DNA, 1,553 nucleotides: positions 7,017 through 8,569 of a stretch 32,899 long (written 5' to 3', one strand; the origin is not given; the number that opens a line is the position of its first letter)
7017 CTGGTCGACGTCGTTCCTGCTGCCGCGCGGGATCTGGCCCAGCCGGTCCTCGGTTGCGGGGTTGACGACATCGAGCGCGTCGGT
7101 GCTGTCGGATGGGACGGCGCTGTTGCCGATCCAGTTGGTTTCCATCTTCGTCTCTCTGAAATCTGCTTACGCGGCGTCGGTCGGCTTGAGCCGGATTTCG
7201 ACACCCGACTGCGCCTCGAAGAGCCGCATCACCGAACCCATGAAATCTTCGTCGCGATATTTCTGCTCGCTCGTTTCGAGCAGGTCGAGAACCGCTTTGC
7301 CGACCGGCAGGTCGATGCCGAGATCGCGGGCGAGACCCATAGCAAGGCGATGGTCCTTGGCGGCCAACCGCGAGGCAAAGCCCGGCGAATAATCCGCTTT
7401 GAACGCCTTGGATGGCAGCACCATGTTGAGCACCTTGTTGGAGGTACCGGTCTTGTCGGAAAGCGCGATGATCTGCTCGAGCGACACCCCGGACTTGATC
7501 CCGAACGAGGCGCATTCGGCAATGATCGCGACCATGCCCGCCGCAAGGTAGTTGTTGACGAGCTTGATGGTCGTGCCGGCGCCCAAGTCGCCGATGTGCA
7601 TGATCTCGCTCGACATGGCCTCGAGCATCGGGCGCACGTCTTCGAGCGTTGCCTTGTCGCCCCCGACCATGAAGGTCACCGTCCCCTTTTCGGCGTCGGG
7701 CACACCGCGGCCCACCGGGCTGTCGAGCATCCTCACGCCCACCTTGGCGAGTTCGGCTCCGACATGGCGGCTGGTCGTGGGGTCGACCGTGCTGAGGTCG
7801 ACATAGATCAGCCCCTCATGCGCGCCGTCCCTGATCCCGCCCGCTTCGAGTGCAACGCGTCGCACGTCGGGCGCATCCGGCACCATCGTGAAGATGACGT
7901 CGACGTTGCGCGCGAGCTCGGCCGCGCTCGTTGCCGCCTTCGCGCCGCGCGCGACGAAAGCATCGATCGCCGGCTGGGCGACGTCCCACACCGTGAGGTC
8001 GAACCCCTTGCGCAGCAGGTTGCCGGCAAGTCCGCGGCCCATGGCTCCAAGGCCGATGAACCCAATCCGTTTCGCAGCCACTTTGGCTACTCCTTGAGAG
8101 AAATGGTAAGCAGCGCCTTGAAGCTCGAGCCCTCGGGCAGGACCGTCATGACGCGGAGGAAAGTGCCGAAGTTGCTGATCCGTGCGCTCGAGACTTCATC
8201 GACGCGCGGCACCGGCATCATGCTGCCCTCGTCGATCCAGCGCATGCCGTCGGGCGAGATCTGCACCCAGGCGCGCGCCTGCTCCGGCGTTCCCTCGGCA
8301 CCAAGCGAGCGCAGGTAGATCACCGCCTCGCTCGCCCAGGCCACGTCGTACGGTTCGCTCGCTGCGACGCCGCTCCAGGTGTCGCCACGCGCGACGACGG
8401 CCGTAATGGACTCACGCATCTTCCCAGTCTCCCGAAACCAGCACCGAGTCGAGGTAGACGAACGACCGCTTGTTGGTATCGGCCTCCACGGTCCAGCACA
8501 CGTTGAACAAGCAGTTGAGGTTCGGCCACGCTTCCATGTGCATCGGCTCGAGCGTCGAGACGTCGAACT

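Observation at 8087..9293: Uncharacterised, translationally coupled two-gene module (293 aa + 110 aa), copy A, leading a dehydrogenase operon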

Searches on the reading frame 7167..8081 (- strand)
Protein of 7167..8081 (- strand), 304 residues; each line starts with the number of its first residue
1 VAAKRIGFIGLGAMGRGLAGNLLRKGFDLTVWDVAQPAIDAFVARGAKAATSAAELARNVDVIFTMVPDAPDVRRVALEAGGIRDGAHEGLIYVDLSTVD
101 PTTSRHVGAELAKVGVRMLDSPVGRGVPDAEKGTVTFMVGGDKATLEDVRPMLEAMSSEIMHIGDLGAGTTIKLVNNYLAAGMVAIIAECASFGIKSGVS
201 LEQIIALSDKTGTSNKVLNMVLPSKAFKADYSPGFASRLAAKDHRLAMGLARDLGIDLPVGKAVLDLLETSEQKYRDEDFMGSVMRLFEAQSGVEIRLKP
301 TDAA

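Call 8: search_protein_families(library=pfam, proteins=[window:7167-8081:-], max_evalue=0.00001)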
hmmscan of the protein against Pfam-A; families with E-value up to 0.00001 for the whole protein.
window:7167-8081:- (304 aa): 4 families
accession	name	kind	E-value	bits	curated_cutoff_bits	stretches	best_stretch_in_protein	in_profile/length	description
PF03446.21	NAD_binding_2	-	1.9e-47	161.7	21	1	5-164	1-161/161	NAD binding domain of 6-phosphogluconate dehydrogenase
PF14833.11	NAD_binding_11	-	3.7e-21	76.1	30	1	167-281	1-116/122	NAD-binding of NADP-dependent 3-hydroxyisobutyrate dehydrogenase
PF03807.23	F420_oxidored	-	1.3e-07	32.6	21.6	1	5-77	1-76/94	NADP oxidoreductase coenzyme F420-dependent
PF02826.25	2-Hacid_dh_C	-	6.9e-06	26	25.1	0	2-75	35-107/178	D-isomer specific 2-hydroxyacid dehydrogenase, NAD binding domain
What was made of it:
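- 7167..8081 (-): Beta-hydroxyacid dehydrogenase (tartronate-semialdehyde / sulfolactaldehyde reductase-like), third gene of operon A. NAD_binding_2 plus NAD_binding_11 (call 8).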

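Call 54: search_protein_families(library=ncbifam, proteins=[window:7167-8081:-], max_evalue=1e-10)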
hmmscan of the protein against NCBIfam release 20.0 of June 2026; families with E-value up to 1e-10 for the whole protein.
window:7167-8081:- (304 aa): 10 families
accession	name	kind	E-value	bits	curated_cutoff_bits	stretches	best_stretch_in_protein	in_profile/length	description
NF008592.0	PRK11559.1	equivalog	7.9e-68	228.9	397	1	4-297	3-295/296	2-hydroxy-3-oxopropionate reductase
TIGR01505.1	tartro_sem_red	equivalog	1.2e-63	215.1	340.75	1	5-272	1-267/291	2-hydroxy-3-oxopropionate reductase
NF012005.0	PRK15461.1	equivalog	5e-60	203.2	348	1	5-296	3-294/298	sulfolactaldehyde 3-reductase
TIGR01692.1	HIBADH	equivalog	8.7e-58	195.9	291.6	1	8-287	1-286/288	3-hydroxyisobutyrate dehydrogenase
NF043037.1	ThreonDh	equivalog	3.6e-48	164.5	350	1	4-295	3-291/297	L-threonate dehydrogenase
NF011633.0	PRK15059.1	equivalog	8.7e-39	133.4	451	1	5-271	2-266/292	2-hydroxy-3-oxopropionate reductase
NF007161.0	PRK09599.1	subfamily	6.5e-21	74.8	271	1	5-190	2-190/302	NADP-dependent phosphogluconate dehydrogenase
TIGR00872.1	gnd_rel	equivalog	4.6e-20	72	297.2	1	5-190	2-188/299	phosphogluconate dehydrogenase (NAD(+)-dependent, decarboxylating)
NF006765.0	PRK09287.1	equivalog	1.7e-12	47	413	1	3-192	3-202/476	NADP-dependent phosphogluconate dehydrogenase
TIGR00873.1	gnd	equivalog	7.1e-12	44.9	426.7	1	6-200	2-205/467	decarboxylating NADP(+)-dependent phosphogluconate dehydrogenase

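Call 71: search_solved_structures(query=window:7167-8081:-, max_evalue=1e-30)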
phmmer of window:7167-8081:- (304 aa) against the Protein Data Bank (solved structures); distinct sequences matched with E-value up to 1e-30: 19.
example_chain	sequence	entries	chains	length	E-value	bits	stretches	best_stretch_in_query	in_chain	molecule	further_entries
1vpd_A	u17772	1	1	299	8e-50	173.2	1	4-284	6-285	TARTRONATE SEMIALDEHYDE REDUCTASE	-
3obb_A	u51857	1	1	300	1.1e-48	169.4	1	4-293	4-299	Probable 3-hydroxyisobutyrate dehydrogenase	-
3q3c_A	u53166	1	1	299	1.6e-48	168.9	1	4-293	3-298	Probable 3-hydroxyisobutyrate dehydrogenase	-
3cky_A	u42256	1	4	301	2.1e-46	162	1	5-296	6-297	2-hydroxymethyl glutarate dehydrogenase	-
3w6u_A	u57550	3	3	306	3.3e-43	151.5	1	4-267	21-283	6-phosphogluconate dehydrogenase, NAD-binding protein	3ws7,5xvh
3w6z_A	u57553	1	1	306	2.4e-42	148.6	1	4-267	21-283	6-phosphogluconate dehydrogenase, NAD-binding protein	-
3pef_A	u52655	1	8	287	8.6e-42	146.8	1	4-285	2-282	6-phosphogluconate dehydrogenase, NAD-binding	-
6sm7_A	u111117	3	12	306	1.6e-41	145.9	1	5-298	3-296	3-sulfolactaldehyde reductase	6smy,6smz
5je8_A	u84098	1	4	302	1.7e-39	139.3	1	4-283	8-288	3-hydroxyisobutyrate dehydrogenase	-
3pdu_A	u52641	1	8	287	6.3e-38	134.2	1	6-290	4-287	3-hydroxyisobutyrate dehydrogenase family protein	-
3doj_A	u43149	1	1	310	6.3e-37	130.9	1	5-269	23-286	Dehydrogenase-like protein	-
5y8g_A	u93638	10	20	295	4.3e-36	128.1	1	5-284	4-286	Probable 3-hydroxyisobutyrate dehydrogenase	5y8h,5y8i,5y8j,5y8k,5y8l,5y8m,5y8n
2i9p_A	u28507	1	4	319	1.2e-35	126.6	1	5-262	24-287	3-hydroxyisobutyrate dehydrogenase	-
2gf2_A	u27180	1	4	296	1.7e-35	126.2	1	6-262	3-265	3-hydroxyisobutyrate dehydrogenase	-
9rb2_A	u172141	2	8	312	2e-35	126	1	5-260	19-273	Probable oxidoreductase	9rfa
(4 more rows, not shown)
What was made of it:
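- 7167..8081 (-): Best NCBIfam and PDB matches are tartronate semialdehyde reductase, HIBADH and SLA reductase, all below equivalog cutoffs (calls 54, 71).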

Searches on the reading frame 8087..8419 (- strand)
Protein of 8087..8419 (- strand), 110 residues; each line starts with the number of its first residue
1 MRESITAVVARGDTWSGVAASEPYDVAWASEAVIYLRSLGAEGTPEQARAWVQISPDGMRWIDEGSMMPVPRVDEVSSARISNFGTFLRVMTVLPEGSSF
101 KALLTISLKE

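Call 3: search_protein_families(library=pfam, proteins=[window:8087-8419:-], max_evalue=1)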
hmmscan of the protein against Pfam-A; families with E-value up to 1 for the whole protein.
window:8087-8419:- (110 aa): 1 family
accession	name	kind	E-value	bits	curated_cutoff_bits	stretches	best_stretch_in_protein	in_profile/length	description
PF19912.4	DUF6385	-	0.01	16.3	26.8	1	46-90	18-61/82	Domain of unknown function (DUF6385)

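Call 4: search_protein_families(library=ncbifam, proteins=[window:8087-8419:-], max_evalue=1)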
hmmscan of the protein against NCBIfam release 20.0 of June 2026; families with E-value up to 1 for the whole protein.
window:8087-8419:- (110 aa): 0 families

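Call 11: search_solved_structures(query=window:8087-8419:-, max_evalue=10)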
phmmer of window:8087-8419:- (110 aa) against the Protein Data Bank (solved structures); distinct sequences matched with E-value up to 10: 4.
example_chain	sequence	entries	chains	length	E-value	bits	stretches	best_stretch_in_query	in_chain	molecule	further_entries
8gs1_B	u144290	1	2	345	0.44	14.3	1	22-76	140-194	Azi29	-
7wuw_C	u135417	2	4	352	0.45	14.2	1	22-76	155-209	AziU3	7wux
8sxq_A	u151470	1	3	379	0.81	13.4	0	14-58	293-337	SEL-1 repeat protein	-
1zn6_A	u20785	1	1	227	0.88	13.3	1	20-98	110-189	phage-related conserved hypothetical protein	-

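Call 15: find_homologous_proteins(query=window:8087-8419:-, max_evalue=0.001)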
Query window:8087-8419:- (110 aa): 48 proteins with E <= 0.001 among 60 candidates.
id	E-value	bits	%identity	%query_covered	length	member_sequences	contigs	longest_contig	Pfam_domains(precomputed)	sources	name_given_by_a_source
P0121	1.5e-61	223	94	100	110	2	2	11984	-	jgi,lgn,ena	-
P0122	8.8e-61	221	94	100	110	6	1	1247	-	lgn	-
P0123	5.3e-60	218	88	100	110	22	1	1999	-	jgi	jgi:hypothetical protein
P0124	1.4e-59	217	88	100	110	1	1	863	-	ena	-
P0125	1.4e-59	217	88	100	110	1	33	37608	-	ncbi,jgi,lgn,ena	jgi:hypothetical protein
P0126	5.1e-59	215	87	100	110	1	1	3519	-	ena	-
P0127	9.7e-59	214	87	100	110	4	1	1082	-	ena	-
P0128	1.0e-58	214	88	100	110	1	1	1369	-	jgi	jgi:hypothetical protein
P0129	1.2e-58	214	87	100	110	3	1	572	-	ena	-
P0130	2.2e-58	213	88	100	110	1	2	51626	-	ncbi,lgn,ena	-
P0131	4.9e-58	212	85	100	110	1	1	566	-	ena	-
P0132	4.9e-58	212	87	100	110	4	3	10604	-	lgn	-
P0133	8.0e-58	211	87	100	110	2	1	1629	-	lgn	-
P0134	8.9e-58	211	85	100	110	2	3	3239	-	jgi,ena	jgi:hypothetical protein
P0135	9.2e-58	211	85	100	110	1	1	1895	-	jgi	jgi:hypothetical protein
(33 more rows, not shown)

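Call 42: predict_structure(alignment_id=A2)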
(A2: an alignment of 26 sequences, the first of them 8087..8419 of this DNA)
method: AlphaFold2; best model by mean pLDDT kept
length: 110 residues; sequences in the alignment: 26
mean_pLDDT: 95.3   pTM: 0.86
mean pLDDT of the five models: 95.3, 94.6, 93.0, 91.9, 88.3
residues with pLDDT >= 90: 102; 70-90: 6; 50-70: 2; < 50: 0
segments of 3 or more residues with pLDDT < 50: none
pLDDT, mean of each block of 10 residues (from residue 1): 86 97 95 98 98 95 96 98 93 98 96
secondary structure, 60 per line:
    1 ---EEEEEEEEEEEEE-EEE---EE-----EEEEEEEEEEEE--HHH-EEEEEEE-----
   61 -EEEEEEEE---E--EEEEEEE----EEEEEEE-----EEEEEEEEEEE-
elements in order: E4-16 E18-20 E31-42 E49-55 E62-69 E76-82 E87-93 E99-109
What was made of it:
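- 8087..8419 (-): Small subunit, copy A (110 aa), 8-stranded beta-sandwich; sub-threshold relative of Pfam DUF6385. AF2 pLDDT 95 (call 42).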

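Call 44: fold_search(model_id=the predicted structure, library=pdb)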
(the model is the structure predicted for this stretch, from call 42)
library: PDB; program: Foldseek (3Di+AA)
matches with E <= 10: 1751; with E <= 0.001: 25
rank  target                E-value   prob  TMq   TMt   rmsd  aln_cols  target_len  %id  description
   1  3afg_B                1.7e-05  1.00  0.47  0.13   6.0       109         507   12  Crystal structure of ProN-Tk-SP from Thermococcus kodakaraensis (released 2010-08-04)
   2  3afg_A                2.2e-05  1.00  0.49  0.14   6.1       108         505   11  Crystal structure of ProN-Tk-SP from Thermococcus kodakaraensis (released 2010-08-04)
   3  9ues_B                4.9e-05  1.00  0.52  0.17   5.6       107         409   11  Crystal structure of an inactive TKSP mutant in complex with the TKS propeptide (released 2026-02-18)
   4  5gu5                  6.9e-05  1.00  0.51  0.52   6.4       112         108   10  Crystal structure of p24gamma2 GOLD domain determined by sulfur-SAD (released 2017-01-25)
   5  2wq4_B                2.2e-04  1.00  0.48  0.43   7.6       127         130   13  N-terminal domain of BC2L-C Lectin from Burkholderia cenocepacia (released 2010-01-12)
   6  3x0t_B                2.3e-04  1.00  0.44  0.44   6.1       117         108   12  Crystal structure of PirA (released 2015-08-26)
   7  2wq4_C                3.0e-04  1.00  0.50  0.44   7.8       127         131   14  N-terminal domain of BC2L-C Lectin from Burkholderia cenocepacia (released 2010-01-12)
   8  8xmz_A                3.5e-04  1.00  0.48  0.41   4.7       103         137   11  Crystal structure of a novel porphyran-binding carbohydrate binding module (released 2024-01-17)
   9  7fcn_A                3.5e-04  1.00  0.45  0.49   6.0       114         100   11  Crystal strcture of PirA insecticidal protein from Photorhabdus akhurstii (released 2022-07-20)
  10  4tlg_B                3.5e-04  0.99  0.47  0.17   6.3       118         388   11  Crystal structure of SEC14-like protein 4 (SEC14L4) (released 2014-07-02)
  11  9i0y_a                3.7e-04  0.99  0.45  0.44   6.5       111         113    9  Recombinant Ena2A fibers (released 2025-03-12)
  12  9i0y_0                3.7e-04  0.99  0.45  0.44   6.5       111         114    9  Recombinant Ena2A fibers (released 2025-03-12)
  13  1o6u_C                4.9e-04  1.00  0.53  0.18   5.5       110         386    9  The Crystal Structure of Human Supernatant Protein Factor (released 2003-10-17)
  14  6tid_AAA              4.9e-04  1.00  0.50  0.44   7.7       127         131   12  Structure of the N terminal domain of Bc2L-C lectin (1-131) in complex with H-type 1 antigen (released 2020-01-22)
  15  4tlg_A                5.2e-04  0.99  0.47  0.17   7.3       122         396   10  Crystal structure of SEC14-like protein 4 (SEC14L4) (released 2014-07-02)
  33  2y64_A                1.7e-03  0.99  0.46  0.33   4.9       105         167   16  Xylopentaose binding mutated (X-2 L110F) CBM4-2 Carbohydrate Binding Module from a Thermostable Rhodothermus marinus X (released 2012-03-07)
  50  2zez_A                2.4e-03  0.99  0.47  0.39   5.4       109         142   14  Family 16 Carbohydrate Binding Module-2 (released 2008-03-25)
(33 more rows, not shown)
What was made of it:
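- Closest known: CBM32 / F5/8-type-C and other beta-sandwich CBMs. Same: CBMs appear in the Foldseek list (8xmz, 2y64, 2zez) (call 44).
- The small protein matches CBM-like beta-sandwiches (call 44). The small protein's Foldseek list includes PirA, phage XepA/YomS and spore-appendage jelly rolls (call 44).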

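Call 46: search_solved_structures(query=A2, max_evalue=10)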
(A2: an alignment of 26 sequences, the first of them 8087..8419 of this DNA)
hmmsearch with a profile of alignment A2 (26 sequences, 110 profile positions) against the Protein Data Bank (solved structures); distinct sequences matched with E-value up to 10: 9.
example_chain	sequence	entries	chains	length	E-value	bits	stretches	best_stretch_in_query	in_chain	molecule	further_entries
7nit_A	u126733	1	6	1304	0.2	14.7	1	30-71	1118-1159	Beta-galactosidase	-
2ls6_A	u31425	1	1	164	0.47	13.5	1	35-77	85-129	Hyaluronoglucosaminidase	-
1wj1_A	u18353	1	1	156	0.72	13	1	38-67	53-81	Numb protein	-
6o5o_A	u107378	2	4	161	0.83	12.7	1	40-67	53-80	Disabled homolog 2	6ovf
1m7e_A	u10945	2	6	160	0.85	12.7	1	40-67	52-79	Disabled homolog 2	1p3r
6xu6_CS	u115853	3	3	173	0.89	12.7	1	65-90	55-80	60S ribosomal protein L18a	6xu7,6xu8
4v6w_CS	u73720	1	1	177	0.93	12.6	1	65-90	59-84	60S ribosomal protein L18a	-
8hnn_N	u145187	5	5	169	1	12.4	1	31-92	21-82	Nb6 | Nb6 nanobody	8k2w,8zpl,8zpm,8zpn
9lfa_C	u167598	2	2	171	1.1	12.4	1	31-92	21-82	Nanobody 6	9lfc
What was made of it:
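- On F5/8-type-C (discoidin, CBM32): Profile against PDB: 7nit and 2ls6 segments at E 0.2 to 0.47 only (call 46).
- Closest known: CBM32 / F5/8-type-C and other beta-sandwich CBMs. Same: There are faint profile hits to CBM32-like segments (call 46).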

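Call 51: search_protein_families(library=pfam, alignment_id=A3, max_evalue=1)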
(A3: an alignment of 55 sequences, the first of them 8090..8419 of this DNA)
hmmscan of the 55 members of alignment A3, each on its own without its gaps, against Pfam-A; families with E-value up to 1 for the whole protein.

A. member 1, window:8090-8419:- (110 aa): 1 family
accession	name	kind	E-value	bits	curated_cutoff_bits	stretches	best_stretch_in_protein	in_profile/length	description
PF19912.4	DUF6385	-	0.01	16.3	26.8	1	46-90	18-61/82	Domain of unknown function (DUF6385)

B. families by the number of members that match (of 55 scanned): 8 families
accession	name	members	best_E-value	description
PF19912.4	DUF6385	53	4.3e-07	Domain of unknown function (DUF6385)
PF07903.16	PaRep2a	2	0.016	PaRep2a protein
PF11760.13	CbiG_N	1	0.022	Cobalamin synthesis G N-terminal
PF02752.27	Arrestin_C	1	0.052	Arrestin (or S-antigen), C-terminal domain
PF17694.6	DUF5540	1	0.13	Family of unknown function (DUF5540)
PF06882.17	DUF1263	1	0.13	Protein of unknown function (DUF1263)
PF07721.20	TPR_4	1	0.15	Tetratricopeptide repeat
PF03061.28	4HBT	1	0.21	Thioesterase superfamily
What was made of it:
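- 8087..8419 (-): DUF6385 E 0.01 here, and 53 of 55 family members hit it, best 4e-7 (calls 3, 51).
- On Pfam DUF6385 (PF19912): Still, 53 of 55 homologues give sub-threshold hits, best 4.3e-7 (call 51).
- Closest known: Pfam DUF6385. Same: 53 of 55 small-subunit homologues hit it over the central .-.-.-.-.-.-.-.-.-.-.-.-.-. region, best E 4e-7 (call 51).
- Closest known: CBM32 / F5/8-type-C and other beta-sandwich CBMs. Different: None of the 55 members hits Pfam F5_F8_type_C (call 51).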

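Call 81: search_protein_families(library=phrogs, proteins=[window:8087-8419:-], max_evalue=0.1)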
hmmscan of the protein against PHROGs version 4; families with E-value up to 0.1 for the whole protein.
window:8087-8419:- (110 aa): 0 families

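Call 82: search_protein_families(library=padloc, proteins=[window:8087-8419:-], max_evalue=0.1)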
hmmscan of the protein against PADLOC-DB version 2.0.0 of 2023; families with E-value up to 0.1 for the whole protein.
window:8087-8419:- (110 aa): 0 families
